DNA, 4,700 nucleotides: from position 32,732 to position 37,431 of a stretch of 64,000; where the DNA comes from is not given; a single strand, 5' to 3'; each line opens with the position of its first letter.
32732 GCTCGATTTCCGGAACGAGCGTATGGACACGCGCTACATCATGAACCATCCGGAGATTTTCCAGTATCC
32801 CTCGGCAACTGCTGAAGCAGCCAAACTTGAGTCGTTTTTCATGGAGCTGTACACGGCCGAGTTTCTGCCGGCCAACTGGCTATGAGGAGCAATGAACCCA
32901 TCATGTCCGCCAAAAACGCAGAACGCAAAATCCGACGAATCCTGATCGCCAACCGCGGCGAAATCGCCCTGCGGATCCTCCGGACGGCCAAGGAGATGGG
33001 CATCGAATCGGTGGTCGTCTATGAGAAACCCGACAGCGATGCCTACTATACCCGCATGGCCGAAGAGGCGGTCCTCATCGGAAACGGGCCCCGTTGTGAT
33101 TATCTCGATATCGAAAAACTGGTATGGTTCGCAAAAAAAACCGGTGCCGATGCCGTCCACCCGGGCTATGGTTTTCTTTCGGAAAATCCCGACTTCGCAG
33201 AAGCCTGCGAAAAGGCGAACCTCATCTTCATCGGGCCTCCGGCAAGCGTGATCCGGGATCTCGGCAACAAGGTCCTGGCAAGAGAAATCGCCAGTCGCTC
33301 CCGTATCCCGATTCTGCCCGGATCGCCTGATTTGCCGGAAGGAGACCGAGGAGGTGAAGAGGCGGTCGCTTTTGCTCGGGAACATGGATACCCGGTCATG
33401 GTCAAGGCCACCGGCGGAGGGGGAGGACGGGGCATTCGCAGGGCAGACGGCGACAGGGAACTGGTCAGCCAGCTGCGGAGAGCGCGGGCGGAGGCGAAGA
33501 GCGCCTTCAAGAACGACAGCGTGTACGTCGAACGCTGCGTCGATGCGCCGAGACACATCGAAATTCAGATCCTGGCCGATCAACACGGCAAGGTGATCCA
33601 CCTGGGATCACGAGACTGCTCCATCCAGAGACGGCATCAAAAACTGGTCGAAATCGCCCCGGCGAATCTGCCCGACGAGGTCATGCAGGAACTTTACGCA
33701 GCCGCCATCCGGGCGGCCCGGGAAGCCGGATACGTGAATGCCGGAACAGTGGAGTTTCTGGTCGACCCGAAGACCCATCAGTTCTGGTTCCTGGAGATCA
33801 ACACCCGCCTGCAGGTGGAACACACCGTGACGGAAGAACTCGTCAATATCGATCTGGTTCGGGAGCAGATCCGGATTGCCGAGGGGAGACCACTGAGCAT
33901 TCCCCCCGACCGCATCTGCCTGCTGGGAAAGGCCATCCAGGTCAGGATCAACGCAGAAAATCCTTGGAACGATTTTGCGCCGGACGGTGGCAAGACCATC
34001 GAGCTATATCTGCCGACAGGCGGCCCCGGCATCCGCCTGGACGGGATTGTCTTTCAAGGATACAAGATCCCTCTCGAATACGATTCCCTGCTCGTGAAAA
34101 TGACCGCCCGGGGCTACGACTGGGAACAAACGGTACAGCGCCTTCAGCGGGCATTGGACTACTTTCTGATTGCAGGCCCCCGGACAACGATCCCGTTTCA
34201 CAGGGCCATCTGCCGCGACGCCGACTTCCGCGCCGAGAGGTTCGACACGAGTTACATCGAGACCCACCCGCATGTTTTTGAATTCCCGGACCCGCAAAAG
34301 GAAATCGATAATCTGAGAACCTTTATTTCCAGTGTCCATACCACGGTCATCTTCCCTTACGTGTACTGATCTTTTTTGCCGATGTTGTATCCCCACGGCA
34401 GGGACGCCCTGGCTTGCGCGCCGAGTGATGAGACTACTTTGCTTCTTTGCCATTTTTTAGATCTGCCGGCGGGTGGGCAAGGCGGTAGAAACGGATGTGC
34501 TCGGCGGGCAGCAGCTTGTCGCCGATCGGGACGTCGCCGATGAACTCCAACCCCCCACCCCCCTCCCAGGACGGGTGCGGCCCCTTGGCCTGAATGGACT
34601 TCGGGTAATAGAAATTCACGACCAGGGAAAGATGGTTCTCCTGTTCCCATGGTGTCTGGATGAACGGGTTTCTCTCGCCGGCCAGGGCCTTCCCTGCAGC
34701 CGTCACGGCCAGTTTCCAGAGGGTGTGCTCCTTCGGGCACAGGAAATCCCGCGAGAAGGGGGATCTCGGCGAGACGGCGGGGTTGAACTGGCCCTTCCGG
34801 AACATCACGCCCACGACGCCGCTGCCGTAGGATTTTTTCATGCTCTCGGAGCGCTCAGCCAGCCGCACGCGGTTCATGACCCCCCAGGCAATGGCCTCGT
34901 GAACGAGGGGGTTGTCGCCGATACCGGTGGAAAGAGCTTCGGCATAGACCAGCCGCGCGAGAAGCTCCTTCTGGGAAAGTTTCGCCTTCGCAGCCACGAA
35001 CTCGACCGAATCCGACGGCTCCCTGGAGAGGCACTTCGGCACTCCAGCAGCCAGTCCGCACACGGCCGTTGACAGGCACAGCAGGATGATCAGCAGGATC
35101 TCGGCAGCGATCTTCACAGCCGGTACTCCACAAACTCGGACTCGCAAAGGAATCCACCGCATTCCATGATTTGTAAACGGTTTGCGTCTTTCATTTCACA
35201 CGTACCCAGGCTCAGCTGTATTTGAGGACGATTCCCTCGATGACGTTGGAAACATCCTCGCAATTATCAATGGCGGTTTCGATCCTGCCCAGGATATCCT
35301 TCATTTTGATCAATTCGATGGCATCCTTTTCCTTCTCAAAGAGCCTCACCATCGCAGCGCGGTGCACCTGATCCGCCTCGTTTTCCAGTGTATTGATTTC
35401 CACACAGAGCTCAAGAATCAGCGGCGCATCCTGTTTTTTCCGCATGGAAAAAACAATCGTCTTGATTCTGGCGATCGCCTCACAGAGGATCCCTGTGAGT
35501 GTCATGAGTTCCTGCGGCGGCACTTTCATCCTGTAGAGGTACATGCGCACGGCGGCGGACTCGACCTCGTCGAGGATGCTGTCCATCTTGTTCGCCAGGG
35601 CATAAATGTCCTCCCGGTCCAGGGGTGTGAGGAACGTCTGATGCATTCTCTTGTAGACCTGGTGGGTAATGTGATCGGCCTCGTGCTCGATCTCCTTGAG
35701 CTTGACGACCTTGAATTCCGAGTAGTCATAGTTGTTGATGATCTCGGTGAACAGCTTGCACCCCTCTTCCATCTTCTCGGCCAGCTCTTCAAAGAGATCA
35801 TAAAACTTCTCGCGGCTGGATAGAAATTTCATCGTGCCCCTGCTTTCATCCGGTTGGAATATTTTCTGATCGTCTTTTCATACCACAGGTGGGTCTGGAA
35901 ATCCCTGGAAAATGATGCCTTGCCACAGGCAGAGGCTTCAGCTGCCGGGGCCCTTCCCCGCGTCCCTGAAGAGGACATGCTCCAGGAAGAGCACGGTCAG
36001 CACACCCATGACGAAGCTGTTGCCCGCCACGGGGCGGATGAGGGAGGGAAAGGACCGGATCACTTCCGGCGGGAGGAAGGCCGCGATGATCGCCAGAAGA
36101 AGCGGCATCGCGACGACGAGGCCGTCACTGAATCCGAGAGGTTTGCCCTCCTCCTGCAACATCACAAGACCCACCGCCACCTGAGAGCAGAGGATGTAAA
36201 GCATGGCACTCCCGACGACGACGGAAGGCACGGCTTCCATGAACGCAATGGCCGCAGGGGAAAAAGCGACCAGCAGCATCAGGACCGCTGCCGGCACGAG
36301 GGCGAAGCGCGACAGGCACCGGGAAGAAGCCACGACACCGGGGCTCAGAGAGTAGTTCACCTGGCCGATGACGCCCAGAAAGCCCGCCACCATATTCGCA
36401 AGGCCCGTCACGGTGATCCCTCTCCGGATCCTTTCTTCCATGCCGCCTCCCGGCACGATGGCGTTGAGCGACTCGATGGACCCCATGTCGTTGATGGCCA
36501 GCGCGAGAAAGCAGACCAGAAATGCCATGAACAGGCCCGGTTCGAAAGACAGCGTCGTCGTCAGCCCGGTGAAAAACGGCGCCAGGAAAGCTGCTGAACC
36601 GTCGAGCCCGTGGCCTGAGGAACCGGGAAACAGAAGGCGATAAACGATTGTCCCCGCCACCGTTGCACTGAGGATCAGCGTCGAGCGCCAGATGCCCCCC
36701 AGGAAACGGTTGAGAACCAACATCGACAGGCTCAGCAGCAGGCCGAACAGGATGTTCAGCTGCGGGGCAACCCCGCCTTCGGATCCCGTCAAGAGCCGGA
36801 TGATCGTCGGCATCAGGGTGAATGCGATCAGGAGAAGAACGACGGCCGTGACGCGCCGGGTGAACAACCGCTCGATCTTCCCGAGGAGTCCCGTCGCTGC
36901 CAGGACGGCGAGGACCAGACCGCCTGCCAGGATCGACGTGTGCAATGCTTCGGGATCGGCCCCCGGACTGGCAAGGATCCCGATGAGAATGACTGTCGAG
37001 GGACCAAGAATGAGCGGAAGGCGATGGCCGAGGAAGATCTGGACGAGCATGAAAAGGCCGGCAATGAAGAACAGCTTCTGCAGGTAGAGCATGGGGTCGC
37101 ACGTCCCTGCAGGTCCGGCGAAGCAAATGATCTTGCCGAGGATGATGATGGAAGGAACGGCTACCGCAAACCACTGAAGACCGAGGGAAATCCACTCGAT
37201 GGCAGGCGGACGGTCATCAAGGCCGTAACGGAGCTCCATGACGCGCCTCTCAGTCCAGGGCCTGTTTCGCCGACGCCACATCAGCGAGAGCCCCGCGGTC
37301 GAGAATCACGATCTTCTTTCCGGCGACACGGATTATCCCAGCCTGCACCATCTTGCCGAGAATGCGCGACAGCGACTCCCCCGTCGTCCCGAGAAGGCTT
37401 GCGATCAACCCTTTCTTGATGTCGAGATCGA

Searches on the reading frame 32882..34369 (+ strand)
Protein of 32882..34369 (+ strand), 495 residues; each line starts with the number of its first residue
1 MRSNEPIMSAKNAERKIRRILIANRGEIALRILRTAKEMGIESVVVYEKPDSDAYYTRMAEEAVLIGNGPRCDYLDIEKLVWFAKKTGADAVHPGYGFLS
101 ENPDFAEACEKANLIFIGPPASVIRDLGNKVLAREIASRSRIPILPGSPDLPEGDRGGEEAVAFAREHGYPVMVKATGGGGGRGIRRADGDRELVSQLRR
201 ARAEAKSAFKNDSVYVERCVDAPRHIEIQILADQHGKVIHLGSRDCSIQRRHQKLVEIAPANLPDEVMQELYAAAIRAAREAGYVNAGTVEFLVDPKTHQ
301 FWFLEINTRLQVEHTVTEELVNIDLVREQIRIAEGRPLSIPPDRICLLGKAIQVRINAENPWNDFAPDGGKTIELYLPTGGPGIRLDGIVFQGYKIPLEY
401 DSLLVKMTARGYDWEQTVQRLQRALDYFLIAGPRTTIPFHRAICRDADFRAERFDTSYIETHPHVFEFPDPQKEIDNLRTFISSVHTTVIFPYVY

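Call 66: search_protein_families(library=pfam, proteins=[window:32882-34369:+], max_evalue=0.00001)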
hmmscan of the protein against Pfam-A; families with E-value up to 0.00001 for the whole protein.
window:32882-34369:+ (495 aa): 5 families
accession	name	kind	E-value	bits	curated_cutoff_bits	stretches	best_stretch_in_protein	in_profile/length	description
PF02786.22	CPSase_L_D2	-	1.4e-66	224.5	19.8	1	130-339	2-209/211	Carbamoyl-phosphate synthase L chain, ATP binding domain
PF00289.28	Biotin_carb_N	-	3.2e-42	143.9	25.5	1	17-124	2-110/110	Biotin carboxylase, N-terminal domain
PF02785.25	Biotin_carb_C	-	8.6e-31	106.7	32.4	1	353-460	1-107/108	Biotin carboxylase C-terminal domain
PF07478.18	Dala_Dala_lig_C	-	1e-08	35.4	24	1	165-308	32-174/204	D-ala D-ala ligase C-terminus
PF02222.28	ATP-grasp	-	4.4e-06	26.9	27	1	160-309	21-162/179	ATP-grasp domain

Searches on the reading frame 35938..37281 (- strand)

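Call 66: search_protein_families(library=pfam, proteins=[window:35938-37281:-], max_evalue=0.00001)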
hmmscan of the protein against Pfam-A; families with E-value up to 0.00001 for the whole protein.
window:35938-37281:- (447 aa): 1 family
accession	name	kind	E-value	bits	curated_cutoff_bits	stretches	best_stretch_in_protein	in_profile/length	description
PF00860.26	Xan_ur_permease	-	7.9e-40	137.2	27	1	29-404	2-387/389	Permease family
